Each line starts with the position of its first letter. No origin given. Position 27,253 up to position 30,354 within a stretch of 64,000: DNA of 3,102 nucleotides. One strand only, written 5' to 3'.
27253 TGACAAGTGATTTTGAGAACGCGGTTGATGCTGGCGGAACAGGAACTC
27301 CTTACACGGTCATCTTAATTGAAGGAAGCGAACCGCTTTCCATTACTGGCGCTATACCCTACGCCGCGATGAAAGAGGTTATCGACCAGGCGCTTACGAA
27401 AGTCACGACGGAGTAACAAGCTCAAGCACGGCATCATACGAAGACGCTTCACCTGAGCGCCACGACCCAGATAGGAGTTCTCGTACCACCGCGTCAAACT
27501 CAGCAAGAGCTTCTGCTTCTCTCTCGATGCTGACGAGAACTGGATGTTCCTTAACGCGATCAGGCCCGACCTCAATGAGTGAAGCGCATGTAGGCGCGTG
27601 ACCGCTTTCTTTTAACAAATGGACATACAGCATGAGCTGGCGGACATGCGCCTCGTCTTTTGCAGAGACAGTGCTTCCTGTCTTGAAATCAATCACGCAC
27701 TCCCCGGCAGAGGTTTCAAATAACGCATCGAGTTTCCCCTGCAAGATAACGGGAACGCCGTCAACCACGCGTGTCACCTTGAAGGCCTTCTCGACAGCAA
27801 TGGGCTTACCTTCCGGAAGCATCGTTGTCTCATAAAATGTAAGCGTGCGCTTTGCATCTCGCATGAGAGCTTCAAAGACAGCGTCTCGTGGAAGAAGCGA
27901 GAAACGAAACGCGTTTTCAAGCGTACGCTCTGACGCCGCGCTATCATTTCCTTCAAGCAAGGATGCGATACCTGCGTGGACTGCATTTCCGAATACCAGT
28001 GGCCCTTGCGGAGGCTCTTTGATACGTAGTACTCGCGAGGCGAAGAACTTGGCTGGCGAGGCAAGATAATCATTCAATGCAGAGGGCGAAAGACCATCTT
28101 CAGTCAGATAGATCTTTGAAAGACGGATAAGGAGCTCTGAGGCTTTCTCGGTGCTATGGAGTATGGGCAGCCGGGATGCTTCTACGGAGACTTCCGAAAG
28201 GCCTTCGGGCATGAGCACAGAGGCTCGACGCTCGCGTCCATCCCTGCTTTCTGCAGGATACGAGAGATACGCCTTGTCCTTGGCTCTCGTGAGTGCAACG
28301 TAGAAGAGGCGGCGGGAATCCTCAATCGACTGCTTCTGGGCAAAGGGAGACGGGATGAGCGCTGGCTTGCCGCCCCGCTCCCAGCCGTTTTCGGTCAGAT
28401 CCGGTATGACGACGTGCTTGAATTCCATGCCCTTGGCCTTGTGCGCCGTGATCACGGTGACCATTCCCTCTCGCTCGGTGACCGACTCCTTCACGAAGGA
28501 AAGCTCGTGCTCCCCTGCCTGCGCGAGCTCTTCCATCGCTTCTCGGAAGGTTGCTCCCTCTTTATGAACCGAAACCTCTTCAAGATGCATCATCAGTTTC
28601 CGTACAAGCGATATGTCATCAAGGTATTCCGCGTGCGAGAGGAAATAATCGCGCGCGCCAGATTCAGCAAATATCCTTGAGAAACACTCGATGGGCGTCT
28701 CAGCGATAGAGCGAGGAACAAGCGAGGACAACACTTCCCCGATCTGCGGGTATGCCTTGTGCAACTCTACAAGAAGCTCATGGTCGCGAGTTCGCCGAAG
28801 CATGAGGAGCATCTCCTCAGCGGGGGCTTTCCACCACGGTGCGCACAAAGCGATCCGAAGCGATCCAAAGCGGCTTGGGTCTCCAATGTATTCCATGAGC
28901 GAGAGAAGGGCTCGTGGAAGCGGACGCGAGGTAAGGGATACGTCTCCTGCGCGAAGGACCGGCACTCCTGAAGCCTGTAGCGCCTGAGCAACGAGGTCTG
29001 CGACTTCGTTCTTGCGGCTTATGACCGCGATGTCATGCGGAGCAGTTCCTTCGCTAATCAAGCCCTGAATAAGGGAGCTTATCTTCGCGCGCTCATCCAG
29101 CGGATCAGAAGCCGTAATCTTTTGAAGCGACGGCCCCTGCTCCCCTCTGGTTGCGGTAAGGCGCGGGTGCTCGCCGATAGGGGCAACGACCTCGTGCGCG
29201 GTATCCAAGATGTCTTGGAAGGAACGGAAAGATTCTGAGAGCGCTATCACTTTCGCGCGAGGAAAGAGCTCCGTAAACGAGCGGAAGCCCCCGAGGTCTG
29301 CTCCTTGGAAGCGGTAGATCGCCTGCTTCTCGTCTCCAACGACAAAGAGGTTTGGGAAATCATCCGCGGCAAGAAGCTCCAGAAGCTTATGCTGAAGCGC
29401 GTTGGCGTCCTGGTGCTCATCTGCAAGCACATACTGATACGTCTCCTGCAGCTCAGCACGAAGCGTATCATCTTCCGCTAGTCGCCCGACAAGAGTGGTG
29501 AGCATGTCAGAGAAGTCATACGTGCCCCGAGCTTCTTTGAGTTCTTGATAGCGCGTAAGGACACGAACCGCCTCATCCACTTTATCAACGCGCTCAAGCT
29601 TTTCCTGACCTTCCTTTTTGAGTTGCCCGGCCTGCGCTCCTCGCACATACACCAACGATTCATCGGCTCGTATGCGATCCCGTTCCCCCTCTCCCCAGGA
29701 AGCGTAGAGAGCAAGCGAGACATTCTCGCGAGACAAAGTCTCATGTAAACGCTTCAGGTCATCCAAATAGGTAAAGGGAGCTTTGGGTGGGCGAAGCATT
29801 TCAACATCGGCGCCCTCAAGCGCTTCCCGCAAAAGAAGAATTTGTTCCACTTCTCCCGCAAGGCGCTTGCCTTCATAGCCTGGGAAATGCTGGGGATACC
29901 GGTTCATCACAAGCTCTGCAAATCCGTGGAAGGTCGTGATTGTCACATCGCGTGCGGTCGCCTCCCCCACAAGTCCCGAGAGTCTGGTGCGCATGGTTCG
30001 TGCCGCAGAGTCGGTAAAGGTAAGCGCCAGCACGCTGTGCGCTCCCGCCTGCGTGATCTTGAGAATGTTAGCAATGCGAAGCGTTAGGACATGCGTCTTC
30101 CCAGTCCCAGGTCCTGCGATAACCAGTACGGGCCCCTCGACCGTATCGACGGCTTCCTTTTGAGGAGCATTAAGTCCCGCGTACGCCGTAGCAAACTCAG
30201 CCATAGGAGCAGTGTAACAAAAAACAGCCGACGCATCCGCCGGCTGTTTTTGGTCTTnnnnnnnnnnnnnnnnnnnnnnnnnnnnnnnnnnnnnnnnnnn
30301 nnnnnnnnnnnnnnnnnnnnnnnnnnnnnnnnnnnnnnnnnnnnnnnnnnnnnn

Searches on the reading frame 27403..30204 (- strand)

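Call 74: search_protein_families(library=pfam, proteins=[window:27403-30204:-], max_evalue=0.00001)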
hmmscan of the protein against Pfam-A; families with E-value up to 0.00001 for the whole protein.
window:27403-30204:- (933 aa): 5 families
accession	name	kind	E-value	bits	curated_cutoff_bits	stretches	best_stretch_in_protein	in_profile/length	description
PF00580.27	UvrD-helicase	-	4.1e-57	194.4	23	1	11-314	1-270/271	UvrD/REP helicase N-terminal domain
PF13361.12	UvrD_C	-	2.3e-28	100.1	25.6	1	320-649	1-347/350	UvrD-like helicase C-terminal domain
PF12705.13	PDDEXK_1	-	6.6e-22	79.1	22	1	705-912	2-221/247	PD-(D/E)XK nuclease superfamily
PF13245.12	AAA_19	-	4.3e-20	72.7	25.1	1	15-299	1-133/134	AAA domain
PF13538.12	UvrD_C_2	-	1.4e-11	44.5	27.4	0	621-647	25-51/52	UvrD-like helicase C-terminal domain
